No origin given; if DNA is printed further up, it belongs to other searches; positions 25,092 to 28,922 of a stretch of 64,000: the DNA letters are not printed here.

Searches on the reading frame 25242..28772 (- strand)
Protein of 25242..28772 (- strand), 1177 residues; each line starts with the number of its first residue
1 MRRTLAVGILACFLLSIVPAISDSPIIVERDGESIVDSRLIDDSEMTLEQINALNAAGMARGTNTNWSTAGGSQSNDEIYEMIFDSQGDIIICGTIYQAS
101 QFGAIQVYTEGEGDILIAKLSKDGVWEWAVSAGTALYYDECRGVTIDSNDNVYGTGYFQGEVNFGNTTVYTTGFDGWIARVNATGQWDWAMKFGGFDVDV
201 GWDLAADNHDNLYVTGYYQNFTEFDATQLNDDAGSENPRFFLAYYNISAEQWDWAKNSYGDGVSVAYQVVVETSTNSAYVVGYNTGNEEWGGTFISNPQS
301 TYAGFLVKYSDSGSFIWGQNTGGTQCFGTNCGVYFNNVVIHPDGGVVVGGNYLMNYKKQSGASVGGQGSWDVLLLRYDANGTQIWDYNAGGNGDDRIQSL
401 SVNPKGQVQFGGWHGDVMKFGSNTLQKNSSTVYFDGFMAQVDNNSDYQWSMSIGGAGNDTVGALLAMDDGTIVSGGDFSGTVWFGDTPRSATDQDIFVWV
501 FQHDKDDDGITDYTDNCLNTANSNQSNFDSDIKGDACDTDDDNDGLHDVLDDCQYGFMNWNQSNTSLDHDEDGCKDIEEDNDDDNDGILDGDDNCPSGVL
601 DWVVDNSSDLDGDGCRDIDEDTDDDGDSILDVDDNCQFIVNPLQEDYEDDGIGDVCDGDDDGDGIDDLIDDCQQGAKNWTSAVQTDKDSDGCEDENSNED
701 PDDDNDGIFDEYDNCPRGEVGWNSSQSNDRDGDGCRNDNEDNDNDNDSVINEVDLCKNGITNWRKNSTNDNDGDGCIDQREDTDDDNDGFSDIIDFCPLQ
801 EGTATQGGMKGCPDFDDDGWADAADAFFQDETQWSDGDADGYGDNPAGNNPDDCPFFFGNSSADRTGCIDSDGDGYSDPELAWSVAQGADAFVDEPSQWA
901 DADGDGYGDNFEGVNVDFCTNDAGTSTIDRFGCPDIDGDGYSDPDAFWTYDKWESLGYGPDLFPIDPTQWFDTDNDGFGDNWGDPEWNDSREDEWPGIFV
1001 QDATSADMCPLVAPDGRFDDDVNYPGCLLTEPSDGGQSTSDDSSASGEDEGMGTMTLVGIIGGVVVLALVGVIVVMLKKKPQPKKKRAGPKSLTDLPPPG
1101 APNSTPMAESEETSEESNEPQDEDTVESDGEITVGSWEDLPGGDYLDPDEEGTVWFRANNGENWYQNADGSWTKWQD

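Call 60: search_protein_families(library=pfam, proteins=[window:25242-28772:-], max_evalue=0.00001)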
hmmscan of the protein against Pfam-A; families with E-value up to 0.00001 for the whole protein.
window:25242-28772:- (1177 aa): 1 family
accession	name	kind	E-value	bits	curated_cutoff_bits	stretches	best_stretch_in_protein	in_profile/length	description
PF02412.23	TSP_3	-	2.5e-09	37.1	25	0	529-555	4-30/36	Thrombospondin type 3 repeat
